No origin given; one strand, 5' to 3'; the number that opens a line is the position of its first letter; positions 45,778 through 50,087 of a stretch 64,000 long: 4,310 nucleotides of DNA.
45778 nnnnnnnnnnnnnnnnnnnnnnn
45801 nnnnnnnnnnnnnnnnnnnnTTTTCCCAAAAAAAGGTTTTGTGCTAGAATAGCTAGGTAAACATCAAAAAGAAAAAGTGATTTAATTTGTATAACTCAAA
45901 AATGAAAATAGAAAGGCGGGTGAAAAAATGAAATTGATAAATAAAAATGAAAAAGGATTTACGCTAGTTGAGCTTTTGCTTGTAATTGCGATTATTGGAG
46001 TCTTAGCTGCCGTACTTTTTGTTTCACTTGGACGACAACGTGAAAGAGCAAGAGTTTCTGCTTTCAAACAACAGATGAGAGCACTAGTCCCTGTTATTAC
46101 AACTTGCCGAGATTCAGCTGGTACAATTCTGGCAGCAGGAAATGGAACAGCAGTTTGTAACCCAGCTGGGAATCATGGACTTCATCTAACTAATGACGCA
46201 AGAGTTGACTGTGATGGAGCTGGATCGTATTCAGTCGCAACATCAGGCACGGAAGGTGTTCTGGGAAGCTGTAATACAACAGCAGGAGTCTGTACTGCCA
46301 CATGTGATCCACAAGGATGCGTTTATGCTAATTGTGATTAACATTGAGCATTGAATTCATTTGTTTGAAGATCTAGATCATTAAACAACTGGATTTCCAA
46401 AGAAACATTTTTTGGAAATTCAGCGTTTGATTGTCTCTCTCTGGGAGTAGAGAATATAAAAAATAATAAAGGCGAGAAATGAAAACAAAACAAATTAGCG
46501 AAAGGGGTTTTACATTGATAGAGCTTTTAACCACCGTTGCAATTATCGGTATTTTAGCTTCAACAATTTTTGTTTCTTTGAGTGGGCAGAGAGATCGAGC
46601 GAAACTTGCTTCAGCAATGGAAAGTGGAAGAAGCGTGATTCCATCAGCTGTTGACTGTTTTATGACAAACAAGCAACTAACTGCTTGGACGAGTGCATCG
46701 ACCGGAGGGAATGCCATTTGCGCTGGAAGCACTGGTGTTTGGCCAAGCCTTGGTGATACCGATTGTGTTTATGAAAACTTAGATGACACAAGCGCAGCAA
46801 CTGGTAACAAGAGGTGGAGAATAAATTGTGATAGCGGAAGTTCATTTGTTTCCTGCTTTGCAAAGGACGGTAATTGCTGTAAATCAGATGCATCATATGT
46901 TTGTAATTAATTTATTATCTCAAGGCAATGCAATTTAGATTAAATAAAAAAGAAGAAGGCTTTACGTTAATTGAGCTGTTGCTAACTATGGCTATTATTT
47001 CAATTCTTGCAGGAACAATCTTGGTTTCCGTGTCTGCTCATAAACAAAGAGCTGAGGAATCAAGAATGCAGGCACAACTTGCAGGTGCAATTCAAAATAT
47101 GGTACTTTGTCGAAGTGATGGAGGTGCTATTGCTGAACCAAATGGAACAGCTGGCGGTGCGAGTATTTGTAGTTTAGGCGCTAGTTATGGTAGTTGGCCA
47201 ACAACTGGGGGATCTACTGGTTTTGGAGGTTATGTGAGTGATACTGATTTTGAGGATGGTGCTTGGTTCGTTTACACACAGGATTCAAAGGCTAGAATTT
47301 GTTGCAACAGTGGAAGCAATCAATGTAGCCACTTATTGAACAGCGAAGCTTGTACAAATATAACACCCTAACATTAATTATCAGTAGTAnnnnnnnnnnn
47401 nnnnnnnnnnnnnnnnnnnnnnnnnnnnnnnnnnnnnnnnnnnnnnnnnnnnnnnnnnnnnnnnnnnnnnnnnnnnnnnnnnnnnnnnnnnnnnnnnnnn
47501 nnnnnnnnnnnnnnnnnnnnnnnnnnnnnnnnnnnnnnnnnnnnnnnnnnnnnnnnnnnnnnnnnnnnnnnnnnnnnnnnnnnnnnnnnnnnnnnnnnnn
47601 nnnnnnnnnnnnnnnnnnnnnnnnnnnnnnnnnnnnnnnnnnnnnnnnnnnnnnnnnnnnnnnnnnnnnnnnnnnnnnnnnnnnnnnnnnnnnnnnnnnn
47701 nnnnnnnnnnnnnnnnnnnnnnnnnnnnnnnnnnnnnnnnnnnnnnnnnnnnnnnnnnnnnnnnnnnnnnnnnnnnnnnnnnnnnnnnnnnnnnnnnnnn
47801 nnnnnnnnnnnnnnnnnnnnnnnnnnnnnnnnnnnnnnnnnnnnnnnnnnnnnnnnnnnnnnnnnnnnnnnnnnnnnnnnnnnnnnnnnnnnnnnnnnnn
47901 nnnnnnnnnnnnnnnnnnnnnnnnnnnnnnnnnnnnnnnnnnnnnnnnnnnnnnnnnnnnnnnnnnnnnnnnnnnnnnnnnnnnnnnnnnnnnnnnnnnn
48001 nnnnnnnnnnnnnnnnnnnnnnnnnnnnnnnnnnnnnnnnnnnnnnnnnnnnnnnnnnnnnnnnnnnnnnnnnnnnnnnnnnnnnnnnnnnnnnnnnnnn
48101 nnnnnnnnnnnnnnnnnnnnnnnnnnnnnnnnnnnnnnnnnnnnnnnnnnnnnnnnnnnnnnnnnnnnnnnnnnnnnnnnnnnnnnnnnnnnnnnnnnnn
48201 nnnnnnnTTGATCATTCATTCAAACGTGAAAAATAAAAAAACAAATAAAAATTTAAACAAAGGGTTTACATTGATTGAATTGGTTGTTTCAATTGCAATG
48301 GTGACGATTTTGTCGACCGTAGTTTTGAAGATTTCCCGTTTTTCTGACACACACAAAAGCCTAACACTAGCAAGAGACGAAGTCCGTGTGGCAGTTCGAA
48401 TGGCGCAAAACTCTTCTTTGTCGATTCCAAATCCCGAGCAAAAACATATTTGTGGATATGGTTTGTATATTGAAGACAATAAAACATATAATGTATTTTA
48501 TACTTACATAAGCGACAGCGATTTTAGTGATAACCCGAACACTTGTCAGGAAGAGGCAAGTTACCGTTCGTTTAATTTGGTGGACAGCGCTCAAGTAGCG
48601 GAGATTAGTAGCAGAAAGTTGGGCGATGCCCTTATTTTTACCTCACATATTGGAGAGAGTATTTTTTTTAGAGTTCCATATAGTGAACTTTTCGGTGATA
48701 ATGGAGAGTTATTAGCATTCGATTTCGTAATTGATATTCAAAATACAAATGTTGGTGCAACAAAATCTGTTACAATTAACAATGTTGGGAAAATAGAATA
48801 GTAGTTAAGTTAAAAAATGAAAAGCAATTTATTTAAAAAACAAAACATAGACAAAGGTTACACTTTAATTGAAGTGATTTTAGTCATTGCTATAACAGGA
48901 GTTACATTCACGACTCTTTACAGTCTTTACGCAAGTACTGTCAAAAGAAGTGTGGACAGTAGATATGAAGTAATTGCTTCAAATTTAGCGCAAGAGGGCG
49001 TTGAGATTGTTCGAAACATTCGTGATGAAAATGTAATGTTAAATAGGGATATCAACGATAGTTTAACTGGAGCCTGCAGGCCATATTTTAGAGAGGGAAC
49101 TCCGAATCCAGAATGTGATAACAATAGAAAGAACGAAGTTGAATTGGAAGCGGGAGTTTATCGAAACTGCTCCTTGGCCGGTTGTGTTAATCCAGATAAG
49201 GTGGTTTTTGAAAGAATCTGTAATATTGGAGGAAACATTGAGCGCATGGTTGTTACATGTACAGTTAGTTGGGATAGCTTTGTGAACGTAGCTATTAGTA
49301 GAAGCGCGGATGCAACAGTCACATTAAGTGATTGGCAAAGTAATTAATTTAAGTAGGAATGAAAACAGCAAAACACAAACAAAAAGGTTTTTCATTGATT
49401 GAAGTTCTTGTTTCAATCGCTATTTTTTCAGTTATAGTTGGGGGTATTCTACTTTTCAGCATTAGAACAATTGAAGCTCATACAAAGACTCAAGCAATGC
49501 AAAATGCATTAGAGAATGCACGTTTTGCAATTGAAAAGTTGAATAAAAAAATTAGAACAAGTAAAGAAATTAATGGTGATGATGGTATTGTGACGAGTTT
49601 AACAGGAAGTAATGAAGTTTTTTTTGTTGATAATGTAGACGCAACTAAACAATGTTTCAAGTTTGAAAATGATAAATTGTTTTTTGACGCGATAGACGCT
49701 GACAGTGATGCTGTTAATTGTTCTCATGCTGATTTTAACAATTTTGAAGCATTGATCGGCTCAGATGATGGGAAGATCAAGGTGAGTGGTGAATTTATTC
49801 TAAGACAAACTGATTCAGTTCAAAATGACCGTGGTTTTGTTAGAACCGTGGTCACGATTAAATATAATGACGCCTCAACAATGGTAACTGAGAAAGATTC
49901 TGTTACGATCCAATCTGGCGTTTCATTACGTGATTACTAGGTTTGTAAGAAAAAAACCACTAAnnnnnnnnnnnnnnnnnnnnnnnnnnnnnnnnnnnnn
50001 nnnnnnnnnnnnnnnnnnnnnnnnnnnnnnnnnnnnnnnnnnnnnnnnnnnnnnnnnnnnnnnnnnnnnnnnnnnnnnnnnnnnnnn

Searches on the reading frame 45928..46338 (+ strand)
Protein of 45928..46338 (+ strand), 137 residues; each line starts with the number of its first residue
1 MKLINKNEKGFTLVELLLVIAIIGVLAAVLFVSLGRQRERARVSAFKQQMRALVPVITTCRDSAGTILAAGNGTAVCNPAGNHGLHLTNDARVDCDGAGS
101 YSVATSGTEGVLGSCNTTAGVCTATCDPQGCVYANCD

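Call 4: search_protein_families(library=pfam, proteins=[window:45928-46338:+], max_evalue=1)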
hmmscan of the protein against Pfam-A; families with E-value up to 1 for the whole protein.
window:45928-46338:+ (137 aa): 4 families
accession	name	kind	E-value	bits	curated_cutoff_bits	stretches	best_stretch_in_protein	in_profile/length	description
PF07963.17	N_methyl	-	1.1e-09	37.9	21.2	1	6-31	2-27/27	Prokaryotic N-terminal methylation motif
PF06305.16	LapA_dom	-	0.057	13.8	28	1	13-53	19-59/64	Lipopolysaccharide assembly protein A domain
PF16982.10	Flp1_like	-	0.086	12.7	33.5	1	6-27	4-25/49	Putative Flagellin, Flp1-like, domain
PF14221.11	DUF4330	-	0.097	13.2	27.6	1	1-56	1-61/167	Domain of unknown function (DUF4330)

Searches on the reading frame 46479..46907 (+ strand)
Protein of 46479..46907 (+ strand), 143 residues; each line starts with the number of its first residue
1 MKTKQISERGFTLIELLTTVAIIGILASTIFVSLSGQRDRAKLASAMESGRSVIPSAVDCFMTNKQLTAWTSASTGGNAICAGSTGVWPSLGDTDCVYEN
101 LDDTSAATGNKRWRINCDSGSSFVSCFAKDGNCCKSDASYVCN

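Call 4: search_protein_families(library=pfam, proteins=[window:46479-46907:+], max_evalue=1)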
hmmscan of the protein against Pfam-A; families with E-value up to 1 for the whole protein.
window:46479-46907:+ (143 aa): 1 family
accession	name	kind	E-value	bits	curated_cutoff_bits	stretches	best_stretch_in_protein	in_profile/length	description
PF07963.17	N_methyl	-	7.8e-07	28.9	21.2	1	8-30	4-26/27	Prokaryotic N-terminal methylation motif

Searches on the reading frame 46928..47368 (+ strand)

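Call 4: search_protein_families(library=pfam, proteins=[window:46928-47368:+], max_evalue=1)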
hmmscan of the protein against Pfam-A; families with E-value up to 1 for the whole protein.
window:46928-47368:+ (147 aa): 1 family
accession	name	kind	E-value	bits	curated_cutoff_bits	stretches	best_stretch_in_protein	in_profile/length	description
PF07963.17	N_methyl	-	1.4e-08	34.3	21.2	1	7-31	2-26/27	Prokaryotic N-terminal methylation motif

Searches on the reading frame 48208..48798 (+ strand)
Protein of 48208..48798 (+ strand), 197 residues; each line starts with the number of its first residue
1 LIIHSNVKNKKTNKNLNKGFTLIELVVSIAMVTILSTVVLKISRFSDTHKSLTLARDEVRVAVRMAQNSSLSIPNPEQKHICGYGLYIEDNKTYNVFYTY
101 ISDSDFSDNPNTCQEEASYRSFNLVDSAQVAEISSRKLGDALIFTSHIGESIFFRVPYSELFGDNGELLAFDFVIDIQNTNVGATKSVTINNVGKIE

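Call 4: search_protein_families(library=pfam, proteins=[window:48208-48798:+], max_evalue=1)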
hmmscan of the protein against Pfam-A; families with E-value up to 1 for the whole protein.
window:48208-48798:+ (197 aa): 1 family
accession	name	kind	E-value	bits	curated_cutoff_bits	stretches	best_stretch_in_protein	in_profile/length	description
PF07963.17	N_methyl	-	1.4e-06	28.1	21.2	1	16-40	3-27/27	Prokaryotic N-terminal methylation motif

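Call 28: search_protein_families(library=ncbifam, proteins=[window:48208-48798:+], max_evalue=1)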
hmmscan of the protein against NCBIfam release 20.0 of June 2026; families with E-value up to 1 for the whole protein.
window:48208-48798:+ (197 aa): 15 families
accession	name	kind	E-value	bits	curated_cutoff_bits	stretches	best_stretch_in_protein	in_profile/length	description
TIGR02532.1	IV_pilin_GFxxxE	domain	7.4e-06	25.6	16.3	1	18-40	2-24/24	prepilin-type N-terminal cleavage/methylation domain-containing protein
NF041013.1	T4P_ComGE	equivalog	1.2e-05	25.3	49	1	17-70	3-56/83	competence type IV pilus minor pilin ComGE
NF007862.0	PRK10574.1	equivalog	0.00042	20.5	138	1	17-40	4-27/145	prepilin peptidase-dependent pilin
TIGR01708.2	typeII_sec_gspH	equivalog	0.0012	18.9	80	1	18-67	2-51/169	type II secretion system minor pseudopilin GspH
NF007800.0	PRK10506.1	equivalog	0.0051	16.6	158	1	12-39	3-30/163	prepilin peptidase-dependent protein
NF041002.1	pilin_ComGF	equivalog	0.0074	16.5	80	1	17-57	1-41/139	competence type IV pilus minor pilin ComGF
NF041775.1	typeIV_PilA_Myxo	equivalog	0.011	15.8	400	1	16-40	9-33/214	type IV pilin protein PilA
NF038304.1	EPS_HpsC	equivalog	0.015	14.9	200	1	3-40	7-43/318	hormogonium polysaccharide secretion pseudopilin HpsC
NF040982.1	ComGD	equivalog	0.017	15.5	70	1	17-54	1-40/139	competence type IV pilus minor pilin ComGD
TIGR02599.1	TIGR02599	subfamily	0.037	13.3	256.5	1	19-58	1-40/361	Verru_Chthon cassette protein C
TIGR01707.1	gspI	equivalog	0.056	13.9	44.35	1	19-43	1-25/101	type II secretion system minor pseudopilin GspI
TIGR01710.1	typeII_sec_gspG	equivalog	0.076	13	88.85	1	18-41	1-24/134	type II secretion system major pseudopilin GspG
NF040999.1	pilin_ComGC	equivalog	0.087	13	75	1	18-49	2-31/84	competence type IV pilus major pilin ComGC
TIGR02596.1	TIGR02596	subfamily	0.094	12.8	70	1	20-62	1-41/196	Verru_Chthon cassette protein D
TIGR01711.1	gspJ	equivalog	0.13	12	64.85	1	18-41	1-24/192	type II secretion system minor pseudopilin GspJ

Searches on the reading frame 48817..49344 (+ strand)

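Call 4: search_protein_families(library=pfam, proteins=[window:48817-49344:+], max_evalue=1)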
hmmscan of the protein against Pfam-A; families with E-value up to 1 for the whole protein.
window:48817-49344:+ (176 aa): 1 family
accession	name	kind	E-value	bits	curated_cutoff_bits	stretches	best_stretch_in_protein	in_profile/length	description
PF07963.17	N_methyl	-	4.5e-05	23.3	21.2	1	13-34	5-26/27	Prokaryotic N-terminal methylation motif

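Call 28: search_protein_families(library=ncbifam, proteins=[window:48817-49344:+], max_evalue=1)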
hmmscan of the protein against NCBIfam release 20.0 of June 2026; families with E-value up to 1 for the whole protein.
window:48817-49344:+ (176 aa): 7 families
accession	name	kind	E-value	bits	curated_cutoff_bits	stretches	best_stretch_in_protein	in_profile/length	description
TIGR02532.1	IV_pilin_GFxxxE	domain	0.00013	21.7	16.3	1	13-32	2-21/24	prepilin-type N-terminal cleavage/methylation domain-containing protein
TIGR02523.1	type_IV_pilV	equivalog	0.00054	20.5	52.2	1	13-70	2-59/139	type IV pilus modification protein PilV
TIGR01708.2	typeII_sec_gspH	equivalog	0.00062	19.8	80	1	13-58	2-48/169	type II secretion system minor pseudopilin GspH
NF041013.1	T4P_ComGE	equivalog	0.0098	16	49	1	13-63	4-54/83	competence type IV pilus minor pilin ComGE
NF040982.1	ComGD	equivalog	0.014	15.8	70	1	13-48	2-36/139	competence type IV pilus minor pilin ComGD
NF041002.1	pilin_ComGF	equivalog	0.038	14.2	80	1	13-53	2-48/139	competence type IV pilus minor pilin ComGF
NF047828.1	T3SSXpsI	equivalog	0.072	13.1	150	1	13-42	2-31/132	type II secretion system protein XpsI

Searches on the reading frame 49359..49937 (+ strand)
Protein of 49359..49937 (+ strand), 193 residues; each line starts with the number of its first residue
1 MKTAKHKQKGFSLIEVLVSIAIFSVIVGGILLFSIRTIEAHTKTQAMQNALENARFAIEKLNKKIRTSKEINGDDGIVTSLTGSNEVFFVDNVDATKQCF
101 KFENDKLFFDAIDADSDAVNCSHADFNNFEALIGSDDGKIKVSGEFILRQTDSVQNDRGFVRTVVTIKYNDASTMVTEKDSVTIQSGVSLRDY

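Call 4: search_protein_families(library=pfam, proteins=[window:49359-49937:+], max_evalue=1)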
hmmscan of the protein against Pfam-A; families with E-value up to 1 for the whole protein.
window:49359-49937:+ (193 aa): 3 families
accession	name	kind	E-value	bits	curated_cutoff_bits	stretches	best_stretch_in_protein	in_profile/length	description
PF07963.17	N_methyl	-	4.9e-10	39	21.2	1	6-31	2-27/27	Prokaryotic N-terminal methylation motif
PF11773.13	ComGE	-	0.044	14.1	25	1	13-65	2-54/82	Competence system putative prepilin ComGE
PF07379.16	DUF1494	-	0.11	12.9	24.3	1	7-75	1-69/179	Protein of unknown function (DUF1494)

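Call 28: search_protein_families(library=ncbifam, proteins=[window:49359-49937:+], max_evalue=1)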
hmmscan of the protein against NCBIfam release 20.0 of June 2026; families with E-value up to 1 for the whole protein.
window:49359-49937:+ (193 aa): 16 families
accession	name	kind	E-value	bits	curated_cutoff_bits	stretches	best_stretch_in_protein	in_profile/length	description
TIGR02532.1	IV_pilin_GFxxxE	domain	2.5e-07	30.2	16.3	1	8-30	1-23/24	prepilin-type N-terminal cleavage/methylation domain-containing protein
NF041013.1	T4P_ComGE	equivalog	2.4e-06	27.5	49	1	7-62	2-57/83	competence type IV pilus minor pilin ComGE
NF038304.1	EPS_HpsC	equivalog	2.7e-06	27.2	200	1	4-78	16-90/318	hormogonium polysaccharide secretion pseudopilin HpsC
NF041002.1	pilin_ComGF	equivalog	1.2e-05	25.6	80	1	8-72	1-64/139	competence type IV pilus minor pilin ComGF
NF007848.0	PRK10557.1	equivalog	7.3e-05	22.2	120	1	3-60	5-65/192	prepilin peptidase-dependent protein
TIGR02523.1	type_IV_pilV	equivalog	0.00012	22.6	52.2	1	8-79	1-68/139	type IV pilus modification protein PilV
TIGR02599.1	TIGR02599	subfamily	0.00019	20.8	256.5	1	10-67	1-58/361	Verru_Chthon cassette protein C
TIGR01707.1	gspI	equivalog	0.00053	20.4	44.35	1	10-42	1-33/101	type II secretion system minor pseudopilin GspI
TIGR01708.2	typeII_sec_gspH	equivalog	0.0011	19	80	1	8-50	1-46/169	type II secretion system minor pseudopilin GspH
NF007800.0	PRK10506.1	equivalog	0.0012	18.7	158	1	2-58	2-54/163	prepilin peptidase-dependent protein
NF007660.0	PRK10332.1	equivalog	0.0014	19.2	86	1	1-33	1-33/107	prepilin-type N-terminal cleavage/methylation domain-containing protein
NF007862.0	PRK10574.1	equivalog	0.0027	17.8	138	1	6-35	2-30/145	prepilin peptidase-dependent pilin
TIGR01711.1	gspJ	equivalog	0.012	15.4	64.85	1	9-30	1-23/192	type II secretion system minor pseudopilin GspJ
NF040982.1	ComGD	equivalog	0.11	13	70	1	8-53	1-45/139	competence type IV pilus minor pilin ComGD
NF047828.1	T3SSXpsI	equivalog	0.16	12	150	1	8-28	1-21/132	type II secretion system protein XpsI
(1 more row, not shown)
